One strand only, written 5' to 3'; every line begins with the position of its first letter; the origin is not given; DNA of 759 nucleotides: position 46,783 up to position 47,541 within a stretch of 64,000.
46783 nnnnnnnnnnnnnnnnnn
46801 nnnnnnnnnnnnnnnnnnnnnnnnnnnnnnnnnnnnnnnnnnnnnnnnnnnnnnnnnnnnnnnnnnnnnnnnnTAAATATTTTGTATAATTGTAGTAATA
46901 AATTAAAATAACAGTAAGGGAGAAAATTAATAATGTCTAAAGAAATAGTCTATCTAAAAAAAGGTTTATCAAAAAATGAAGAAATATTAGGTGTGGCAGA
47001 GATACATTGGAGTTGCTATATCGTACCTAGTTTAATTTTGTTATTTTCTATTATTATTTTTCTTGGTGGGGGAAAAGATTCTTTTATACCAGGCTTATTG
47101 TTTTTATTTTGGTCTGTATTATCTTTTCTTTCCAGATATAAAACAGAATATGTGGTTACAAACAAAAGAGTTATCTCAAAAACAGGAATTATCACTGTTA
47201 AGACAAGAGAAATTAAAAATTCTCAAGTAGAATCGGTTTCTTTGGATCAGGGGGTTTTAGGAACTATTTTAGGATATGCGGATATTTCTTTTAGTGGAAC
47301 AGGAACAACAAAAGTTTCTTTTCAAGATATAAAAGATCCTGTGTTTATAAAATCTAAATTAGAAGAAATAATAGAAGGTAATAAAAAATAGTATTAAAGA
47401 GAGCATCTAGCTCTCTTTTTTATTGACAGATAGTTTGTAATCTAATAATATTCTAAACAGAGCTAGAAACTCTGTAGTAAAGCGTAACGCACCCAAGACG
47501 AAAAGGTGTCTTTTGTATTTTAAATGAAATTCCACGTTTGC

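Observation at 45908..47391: Zinc-ribbon membrane protein plus bPH-domain membrane protein pair: candidate two-gene defence or exclusion module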

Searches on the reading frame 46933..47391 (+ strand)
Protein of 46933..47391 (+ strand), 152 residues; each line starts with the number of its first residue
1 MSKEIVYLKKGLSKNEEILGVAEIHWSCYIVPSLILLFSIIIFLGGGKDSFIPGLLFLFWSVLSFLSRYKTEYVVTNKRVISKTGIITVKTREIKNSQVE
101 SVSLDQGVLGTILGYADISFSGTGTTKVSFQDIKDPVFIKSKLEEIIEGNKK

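Call 4: search_protein_families(library=pfam, proteins=[window:46933-47391:+], max_evalue=0.01)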
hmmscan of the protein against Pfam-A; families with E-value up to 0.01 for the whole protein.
window:46933-47391:+ (152 aa): 2 families
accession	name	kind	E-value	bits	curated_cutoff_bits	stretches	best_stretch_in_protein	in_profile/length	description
PF03703.20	bPH_2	-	2.1e-13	50.8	22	1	70-139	3-74/78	Bacterial PH domain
PF14470.12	bPH_3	-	0.008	17.1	23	0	72-128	24-76/95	Bacterial PH domain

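Call 5: search_protein_families(library=phrogs, proteins=[window:46933-47391:+], max_evalue=0.01)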
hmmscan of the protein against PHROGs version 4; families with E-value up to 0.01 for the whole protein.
window:46933-47391:+ (152 aa): 1 family
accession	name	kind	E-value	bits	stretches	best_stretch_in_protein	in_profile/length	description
phrog_3707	-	moron, auxiliary metabolic gene and host takeover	1.2e-24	87.8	1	7-149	3-135/142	membrane-flanked domain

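Call 6: search_protein_families(library=padloc, proteins=[window:46933-47391:+], max_evalue=0.1)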
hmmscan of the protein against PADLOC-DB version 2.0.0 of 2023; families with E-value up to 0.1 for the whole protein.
window:46933-47391:+ (152 aa): 0 families

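Call 10: find_homologous_proteins(query=window:46933-47391:+)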
Query window:46933-47391:+ (152 aa): 17 proteins with E <= 0.001 among 89 candidates.
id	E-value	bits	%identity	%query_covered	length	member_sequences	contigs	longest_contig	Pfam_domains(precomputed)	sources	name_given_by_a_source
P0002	4.8e-90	317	100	100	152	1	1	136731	PF03703.21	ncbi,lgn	ncbi:MAG: PH domain-containing protein [Alphaproteobacteria bacterium]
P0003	3.5e-40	156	54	100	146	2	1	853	PF03703.21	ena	-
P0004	7.9e-40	155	55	98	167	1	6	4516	PF03703.21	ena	-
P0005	1.3e-37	147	52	100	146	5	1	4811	PF03703.21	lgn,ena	-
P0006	1.5e-31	128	50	93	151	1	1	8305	PF03703.21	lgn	-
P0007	5.9e-28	116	41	93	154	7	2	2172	PF03703.21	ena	-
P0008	6.5e-18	84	36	94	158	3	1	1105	PF03703.21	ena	-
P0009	8.3e-17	80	39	93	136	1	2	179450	PF03703.21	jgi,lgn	jgi:uncharacterized membrane protein YdbT with pleckstrin-like domain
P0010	1.1e-16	80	45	63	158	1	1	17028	PF03703.21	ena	-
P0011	1.7e-16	79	44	63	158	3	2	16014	PF03703.21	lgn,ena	-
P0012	8.4e-16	77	37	93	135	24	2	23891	PF03703.21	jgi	-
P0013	4.2e-15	74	38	93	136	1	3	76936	PF03703.21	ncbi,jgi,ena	ncbi:MAG: PH domain-containing protein [Betaproteobacteria bacterium]|jgi:uncharacterized membrane p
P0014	4.2e-15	74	38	93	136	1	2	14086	PF03703.21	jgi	-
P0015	5.3e-15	74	37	93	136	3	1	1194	PF03703.21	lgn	-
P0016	5.8e-15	74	37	93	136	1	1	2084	PF03703.21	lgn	-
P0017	3.4e-14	71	39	93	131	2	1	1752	PF03703.21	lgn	-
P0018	1.2e-13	70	36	92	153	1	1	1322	PF03703.21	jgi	jgi:uncharacterized membrane protein YdbT with pleckstrin-like domain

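Call 11: find_encoding_contigs(protein=P0005, flank=5000, max_places=4)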
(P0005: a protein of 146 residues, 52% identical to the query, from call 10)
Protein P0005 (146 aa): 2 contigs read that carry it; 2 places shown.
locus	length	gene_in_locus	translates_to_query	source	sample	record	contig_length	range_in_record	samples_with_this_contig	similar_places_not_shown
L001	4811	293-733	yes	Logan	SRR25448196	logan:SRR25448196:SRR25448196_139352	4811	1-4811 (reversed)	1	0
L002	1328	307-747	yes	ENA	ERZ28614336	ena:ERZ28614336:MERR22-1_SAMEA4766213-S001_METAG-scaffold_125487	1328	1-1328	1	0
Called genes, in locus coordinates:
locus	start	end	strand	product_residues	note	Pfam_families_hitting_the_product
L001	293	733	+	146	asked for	PF03703:bPH_2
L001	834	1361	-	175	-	-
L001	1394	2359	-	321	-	-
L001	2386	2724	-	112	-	-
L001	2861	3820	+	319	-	-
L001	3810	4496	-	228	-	-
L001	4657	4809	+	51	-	?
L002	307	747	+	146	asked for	PF03703:bPH_2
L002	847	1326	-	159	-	?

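Call 12: find_encoding_contigs(protein=P0006, flank=6000, max_places=4)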
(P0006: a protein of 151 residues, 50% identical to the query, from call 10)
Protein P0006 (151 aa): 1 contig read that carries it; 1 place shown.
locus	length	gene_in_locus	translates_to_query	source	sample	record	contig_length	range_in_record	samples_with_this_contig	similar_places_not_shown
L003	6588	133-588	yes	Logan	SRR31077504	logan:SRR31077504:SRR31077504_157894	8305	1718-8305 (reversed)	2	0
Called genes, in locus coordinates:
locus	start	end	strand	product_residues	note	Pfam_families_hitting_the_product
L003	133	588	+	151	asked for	PF03703:bPH_2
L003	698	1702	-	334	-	PF01408:GFO_IDH_MocA, PF22725:GFO_IDH_MocA_C3, PF02894:GFO_IDH_MocA_C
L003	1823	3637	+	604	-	-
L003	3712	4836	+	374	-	PF00805:Pentapeptide (weak), PF13599:Pentapeptide_4, PF25296:Decapeptide (faint), PF00805:Pentapeptide, PF13576:Pentapeptide_3 (weak), PF00805:Pentapeptide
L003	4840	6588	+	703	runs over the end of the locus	PF02534:T4SS-DNA_transf, PF10412:TrwB_AAD_bind (faint)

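Call 13: find_encoding_contigs(protein=P0004, flank=5000, max_places=6)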
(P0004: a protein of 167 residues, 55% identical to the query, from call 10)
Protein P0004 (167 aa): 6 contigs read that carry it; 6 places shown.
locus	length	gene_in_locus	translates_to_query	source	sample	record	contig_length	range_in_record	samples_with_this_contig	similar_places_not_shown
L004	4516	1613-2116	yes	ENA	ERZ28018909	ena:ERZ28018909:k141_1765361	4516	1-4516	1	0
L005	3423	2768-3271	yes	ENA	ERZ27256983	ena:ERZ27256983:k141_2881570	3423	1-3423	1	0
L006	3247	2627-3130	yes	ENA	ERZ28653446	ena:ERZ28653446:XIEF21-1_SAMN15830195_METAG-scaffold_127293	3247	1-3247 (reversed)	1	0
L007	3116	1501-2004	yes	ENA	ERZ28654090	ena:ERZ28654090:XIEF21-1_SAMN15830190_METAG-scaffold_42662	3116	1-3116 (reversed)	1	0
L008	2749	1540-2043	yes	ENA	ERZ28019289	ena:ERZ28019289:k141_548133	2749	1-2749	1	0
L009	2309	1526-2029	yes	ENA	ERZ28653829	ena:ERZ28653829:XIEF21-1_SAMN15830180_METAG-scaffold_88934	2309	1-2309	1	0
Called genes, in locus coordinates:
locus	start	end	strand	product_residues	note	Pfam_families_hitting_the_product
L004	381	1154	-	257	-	-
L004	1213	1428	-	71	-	-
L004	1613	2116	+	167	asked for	PF03703:bPH_2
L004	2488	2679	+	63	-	-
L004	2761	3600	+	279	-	PF08538:DUF1749 (faint), PF12146:Hydrolase_4 (faint), PF00561:Abhydrolase_1 (weak), PF06821:Ser_hydrolase (weak)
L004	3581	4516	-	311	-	?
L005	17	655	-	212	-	PF07693:KAP_NTPase (weak)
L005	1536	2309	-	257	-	-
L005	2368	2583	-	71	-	-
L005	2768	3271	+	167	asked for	PF03703:bPH_2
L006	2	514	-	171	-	?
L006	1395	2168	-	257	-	-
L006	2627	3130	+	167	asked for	PF03703:bPH_2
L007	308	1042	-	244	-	-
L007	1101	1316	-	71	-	-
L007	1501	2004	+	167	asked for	PF03703:bPH_2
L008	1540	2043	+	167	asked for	PF03703:bPH_2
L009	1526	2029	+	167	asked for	PF03703:bPH_2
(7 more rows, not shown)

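Call 29: search_dna_similar(query=window:46933-47388:+, collection=phages, mode=protein, max_evalue=0.001, max_rows=40)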
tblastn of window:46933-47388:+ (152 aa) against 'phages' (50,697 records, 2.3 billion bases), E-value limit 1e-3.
Records with a match: 279; places in all: 279; records where one place covers at least 80% of the query: 0.
Best place of each record, by identity: <60% 279.
By first word of the organism name: Salmonella 163; Klebsiella 44; Escherichia 29; Dickeya 19; Serratia 7; Shigella 6; Erwinia 4; Enterobacter 3; Bacteriophage 1; Yersinia 1; and 2 more.
By host as written in the record: - 35; Salmonella enterica 26; Salmonella enterica subsp. enterica serovar Enteritidis PT1 21; Klebsiella pneumoniae 19; Salmonella enterica subsp. enterica serovar Typhimurium 14; Dickeya solani 11; Escherichia coli O157:H7 11; Salmonella sp. 10; and 75 more.
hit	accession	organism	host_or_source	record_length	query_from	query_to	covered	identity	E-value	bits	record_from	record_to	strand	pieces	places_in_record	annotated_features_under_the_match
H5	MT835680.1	Bacteriophage sp.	human fecal samples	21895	71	152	54%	45.1%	1e-17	84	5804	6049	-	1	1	record has no annotation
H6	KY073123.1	Serratia phage vB_Sru_IME250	Serratia rubidaea 1122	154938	71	128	38%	50.0%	2e-7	55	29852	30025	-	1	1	membrane-flanked domain protein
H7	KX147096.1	Serratia phage vB_Sru_IME250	Serratia rubidaea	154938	71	128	38%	50.0%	2e-7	55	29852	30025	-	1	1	membrane-flanked domain protein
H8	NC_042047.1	Serratia phage vB_Sru_IME250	Serratia rubidaea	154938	71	128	38%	50.0%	2e-7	55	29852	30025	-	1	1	membrane-flanked domain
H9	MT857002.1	Salmonella phage pSal-SNUABM-02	Salmonella sp.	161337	71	128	38%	48.3%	2e-8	58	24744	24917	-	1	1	hypothetical protein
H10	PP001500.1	Salmonella phage SP-9-14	Salmonella enterica subsp. enterica ...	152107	71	128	38%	48.3%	6e-8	56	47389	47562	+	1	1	putative membrane protein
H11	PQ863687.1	Yersinia phage CAU_YEP3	Yersinia enterocolitica ATCC 700822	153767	71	128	38%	48.3%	6e-8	56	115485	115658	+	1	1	membrane-flanked domain protein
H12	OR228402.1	Salmonella phage SW16-7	Salmonella enterica subsp. enterica ...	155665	71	128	38%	48.3%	6e-8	56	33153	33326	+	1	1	putative membrane protein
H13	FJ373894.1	Shigella phage Ag3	Shigella boydii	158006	71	128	38%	48.3%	6e-8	56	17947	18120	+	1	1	orf00034: hypothetical membrane protein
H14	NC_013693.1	Shigella phage Ag3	Shigella boydii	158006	71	128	38%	48.3%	6e-8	56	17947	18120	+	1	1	orf00034: membrane-flanked domain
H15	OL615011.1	Shigella phage vB_SboS_Gloob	Shigella boydii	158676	71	128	38%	48.3%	6e-8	56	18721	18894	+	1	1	putative membrane flanked domain protein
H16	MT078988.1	Salmonella phage P46FS4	-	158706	71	128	38%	48.3%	6e-8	56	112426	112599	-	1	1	putative membrane protein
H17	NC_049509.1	Salmonella phage P46FS4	-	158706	71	128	38%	48.3%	6e-8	56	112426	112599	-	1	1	membrane-flanked domain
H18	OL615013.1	Shigella phage ChubbyThor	Shigella boydii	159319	71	128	38%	48.3%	6e-8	56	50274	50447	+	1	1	hypothetical protein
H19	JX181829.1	Salmonella phage SKML-39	mixed Maryland water samples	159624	71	128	38%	48.3%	6e-8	56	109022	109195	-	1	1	hypothetical protein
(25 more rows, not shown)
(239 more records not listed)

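Call 49: find_related_loci(query=A3, collection=viral_contigs, flank=4000)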
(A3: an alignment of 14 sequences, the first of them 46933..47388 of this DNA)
Query A3 (152 aa) in viral_contigs; peptide patterns used: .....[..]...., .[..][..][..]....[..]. (x = any residue, [..] = any of these).
75 stretches matched a pattern; 66 encode a relative of the query (tblastn E <= 1e-3); 66 distinct loci.
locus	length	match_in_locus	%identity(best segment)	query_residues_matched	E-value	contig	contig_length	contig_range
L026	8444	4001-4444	48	1-151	1e-32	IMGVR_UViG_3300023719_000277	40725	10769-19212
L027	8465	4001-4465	41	2-151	3e-29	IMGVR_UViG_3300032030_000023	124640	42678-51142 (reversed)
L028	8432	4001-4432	36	7-147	2e-24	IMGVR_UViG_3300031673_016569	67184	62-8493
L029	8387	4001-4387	38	5-144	4e-24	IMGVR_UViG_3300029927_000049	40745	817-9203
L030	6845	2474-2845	38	7-150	2e-23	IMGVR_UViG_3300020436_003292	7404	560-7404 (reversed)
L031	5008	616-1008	37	7-148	2e-21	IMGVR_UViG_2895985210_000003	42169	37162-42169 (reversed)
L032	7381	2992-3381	35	7-148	3e-21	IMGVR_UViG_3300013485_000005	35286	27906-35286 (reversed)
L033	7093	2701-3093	37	7-148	1e-20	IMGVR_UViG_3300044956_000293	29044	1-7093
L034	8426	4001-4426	34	3-152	2e-20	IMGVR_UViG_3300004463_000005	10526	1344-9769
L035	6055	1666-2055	34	7-147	5e-20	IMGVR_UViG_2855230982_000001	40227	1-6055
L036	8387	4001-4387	33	7-146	2e-19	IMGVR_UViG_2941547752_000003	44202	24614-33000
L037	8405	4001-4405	32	1-146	3e-19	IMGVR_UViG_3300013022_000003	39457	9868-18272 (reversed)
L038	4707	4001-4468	31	7-148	3e-19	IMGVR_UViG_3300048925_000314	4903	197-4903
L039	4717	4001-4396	29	3-145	1e-18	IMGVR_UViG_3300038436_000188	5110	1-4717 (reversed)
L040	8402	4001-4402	32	7-151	4e-18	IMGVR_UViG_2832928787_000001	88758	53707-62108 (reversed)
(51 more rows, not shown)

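Call 70: search_solved_structures(query=A3, max_evalue=1)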
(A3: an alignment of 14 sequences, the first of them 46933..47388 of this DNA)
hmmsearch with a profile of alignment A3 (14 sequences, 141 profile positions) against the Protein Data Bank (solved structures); distinct sequences matched with E-value up to 1: 0.

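Call 84: find_encoding_contigs(protein=P0013, flank=6000, max_places=3)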
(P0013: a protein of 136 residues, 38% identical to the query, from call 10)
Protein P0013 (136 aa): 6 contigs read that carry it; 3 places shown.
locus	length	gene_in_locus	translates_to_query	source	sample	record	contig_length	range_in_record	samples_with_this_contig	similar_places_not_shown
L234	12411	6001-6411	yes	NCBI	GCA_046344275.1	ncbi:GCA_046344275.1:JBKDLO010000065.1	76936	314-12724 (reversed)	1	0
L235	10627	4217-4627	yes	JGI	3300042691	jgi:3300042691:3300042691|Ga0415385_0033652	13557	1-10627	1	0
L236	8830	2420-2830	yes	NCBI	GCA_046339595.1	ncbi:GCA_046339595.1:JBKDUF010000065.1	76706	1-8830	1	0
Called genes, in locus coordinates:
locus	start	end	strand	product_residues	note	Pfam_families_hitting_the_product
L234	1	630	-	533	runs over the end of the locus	PF00890:FAD_binding_2, PF01266:DAO, PF03486:HI0933_like (faint), PF07992:Pyr_redox_2 (faint), PF12831:FAD_oxidored (faint)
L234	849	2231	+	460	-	PF03972:MmgE_PrpD_N, PF19305:MmgE_PrpD_C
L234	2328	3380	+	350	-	PF01210:NAD_Gly3P_dh_N (weak), PF02558:ApbA, PF08546:ApbA_C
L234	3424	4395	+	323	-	PF03401:TctC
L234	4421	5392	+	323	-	PF03401:TctC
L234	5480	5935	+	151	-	PF07883:Cupin_2 (weak)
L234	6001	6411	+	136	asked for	PF03703:bPH_2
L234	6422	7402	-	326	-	PF03401:TctC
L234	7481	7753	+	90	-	-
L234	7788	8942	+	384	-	PF00266:Aminotran_5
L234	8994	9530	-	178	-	-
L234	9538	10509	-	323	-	PF03401:TctC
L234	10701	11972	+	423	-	PF00330:Aconitase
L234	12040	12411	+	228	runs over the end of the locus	PF00330:Aconitase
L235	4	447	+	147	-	PF19305:MmgE_PrpD_C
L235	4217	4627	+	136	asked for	PF03703:bPH_2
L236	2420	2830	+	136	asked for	PF03703:bPH_2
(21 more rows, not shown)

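Call 85: find_encoding_contigs(protein=P0010, flank=6000, max_places=2)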
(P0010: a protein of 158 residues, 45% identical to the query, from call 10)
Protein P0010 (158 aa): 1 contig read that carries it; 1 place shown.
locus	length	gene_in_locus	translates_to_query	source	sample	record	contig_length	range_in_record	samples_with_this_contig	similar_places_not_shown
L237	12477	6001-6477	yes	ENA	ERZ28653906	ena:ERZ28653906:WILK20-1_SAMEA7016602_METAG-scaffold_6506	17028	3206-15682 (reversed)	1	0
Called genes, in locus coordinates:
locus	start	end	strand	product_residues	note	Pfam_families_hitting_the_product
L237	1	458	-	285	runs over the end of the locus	PF18967:PycTM (faint)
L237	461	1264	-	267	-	PF00005:ABC_tran, PF13304:AAA_21 (faint)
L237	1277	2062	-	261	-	PF02405:MlaE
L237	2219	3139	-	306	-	PF25025:EF-Ts_N (weak), PF00889:EF_TS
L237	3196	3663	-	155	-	PF00318:Ribosomal_S2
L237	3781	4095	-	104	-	-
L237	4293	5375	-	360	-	PF07388:A-2_8-polyST, PF07922:Glyco_transf_52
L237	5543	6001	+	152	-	PF05656:DUF805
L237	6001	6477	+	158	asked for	PF03703:bPH_2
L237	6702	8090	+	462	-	PF02881:SRP54_N, PF00448:SRP54, PF01656:CbiA (weak), PF13401:AAA_22, PF02978:SRP_SPB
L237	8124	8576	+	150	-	PF00886:Ribosomal_S16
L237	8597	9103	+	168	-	PF01782:RimM, PF24986:PRC_RimM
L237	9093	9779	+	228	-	PF01746:tRNA_m1G_MT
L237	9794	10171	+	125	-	PF01245:Ribosomal_L19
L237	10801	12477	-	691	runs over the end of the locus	PF02629:CoA_binding, PF13380:CoA_binding_2, PF13607:Succ_CoA_lig, PF19045:Ligase_CoA_2, PF13549:ATP-grasp_5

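Call 90: predict_structure(alignment_id=A3)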
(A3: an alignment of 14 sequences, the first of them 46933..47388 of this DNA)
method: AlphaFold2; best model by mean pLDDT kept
length: 152 residues; sequences in the alignment: 14
mean_pLDDT: 86.6   pTM: 0.74
mean pLDDT of the five models: 86.6, 85.5, 85.1, 84.9, 83.8
residues with pLDDT >= 90: 67; 70-90: 76; 50-70: 8; < 50: 1
segments of 3 or more residues with pLDDT < 50: none
pLDDT, mean of each block of 10 residues (from residue 1): 65 82 90 94 88 93 90 89 82 88 91 92 88 90 82 64
secondary structure, 60 per line:
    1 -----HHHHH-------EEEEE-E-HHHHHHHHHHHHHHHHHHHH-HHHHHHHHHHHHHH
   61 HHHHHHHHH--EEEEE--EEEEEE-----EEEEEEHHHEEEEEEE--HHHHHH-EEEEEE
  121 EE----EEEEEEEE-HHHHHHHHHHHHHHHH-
elements in order: H6-10 E18-22 H26-45 H47-69 E72-76 E79-84 E90-95 E99-105 H108-113 E115-122 E127-134 H136-151

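Call 93: fold_search(model_id=the predicted structure, library=pdb)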
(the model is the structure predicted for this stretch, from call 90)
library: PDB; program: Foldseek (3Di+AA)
matches with E <= 10: 387; with E <= 0.001: 1
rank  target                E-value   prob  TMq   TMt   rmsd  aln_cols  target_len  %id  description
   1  3dcx_B                3.0e-04  1.00  0.48  0.62   3.4       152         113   13  Crystal structure of a duf1696 family protein with a pleckstrin-homology domain (shew_0819) from shewanella loihica pv (released 2008-07-29)
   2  3hsa_C                1.2e-03  1.00  0.50  0.66   3.1       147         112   13  Crystal structure of pleckstrin homology domain (YP_926556.1) from SHEWANELLA AMAZONENSIS SB2B at 1.99 A resolution (released 2009-06-23)
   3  3dcx_A                2.2e-03  1.00  0.38  0.47   3.5        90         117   19  Crystal structure of a duf1696 family protein with a pleckstrin-homology domain (shew_0819) from shewanella loihica pv (released 2008-07-29)
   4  3hsa_A                2.4e-03  1.00  0.39  0.46   3.3        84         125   19  Crystal structure of pleckstrin homology domain (YP_926556.1) from SHEWANELLA AMAZONENSIS SB2B at 1.99 A resolution (released 2009-06-23)
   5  5yqr                  3.0e-03  1.00  0.41  0.24   2.9        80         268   10  Crystal structure of the PH-like domain of Lam6 (released 2018-01-31)
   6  3dcx_C                4.3e-03  1.00  0.39  0.48   3.4        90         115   18  Crystal structure of a duf1696 family protein with a pleckstrin-homology domain (shew_0819) from shewanella loihica pv (released 2008-07-29)
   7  3dcx_E                5.7e-03  1.00  0.49  0.69   2.7       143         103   10  Crystal structure of a duf1696 family protein with a pleckstrin-homology domain (shew_0819) from shewanella loihica pv (released 2008-07-29)
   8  3hsa_E                7.5e-03  1.00  0.49  0.63   3.6       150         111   14  Crystal structure of pleckstrin homology domain (YP_926556.1) from SHEWANELLA AMAZONENSIS SB2B at 1.99 A resolution (released 2009-06-23)
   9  4tyz_A                8.4e-03  1.00  0.43  0.58   2.3        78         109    8  Crystal structure of the C-terminal domain of an unknown protein from Leishmania infantum (released 2014-08-06)
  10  3tvv_A                8.4e-03  1.00  0.39  0.27   2.8        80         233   12  Structure of the tandem PH domains of Rtt106 (residues 68-315) (released 2012-02-01)
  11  3hsa_D                9.9e-03  1.00  0.49  0.63   3.8       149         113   14  Crystal structure of pleckstrin homology domain (YP_926556.1) from SHEWANELLA AMAZONENSIS SB2B at 1.99 A resolution (released 2009-06-23)
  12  7w5z_F                1.7e-02  0.69  0.26  0.19  10.9       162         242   10  Cryo-EM structure of Tetrahymena thermophila mitochondrial complex IV, composite dimer model (released 2022-04-06)
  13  8b6h_DR               2.1e-02  0.72  0.27  0.19  10.1       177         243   11  Cryo-EM structure of cytochrome c oxidase dimer (complex IV) from respiratory supercomplex of Tetrahymena thermophila (released 2023-03-29)
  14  3tvv_B                2.2e-02  1.00  0.39  0.27   2.8        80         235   12  Structure of the tandem PH domains of Rtt106 (residues 68-315) (released 2012-02-01)
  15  7bul_MODEL_1_A        3.1e-02  0.99  0.35  0.34   4.6        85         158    5  Solution structure of the tandem PH and BSD1 domains of TFIIH p62 (released 2020-12-30)
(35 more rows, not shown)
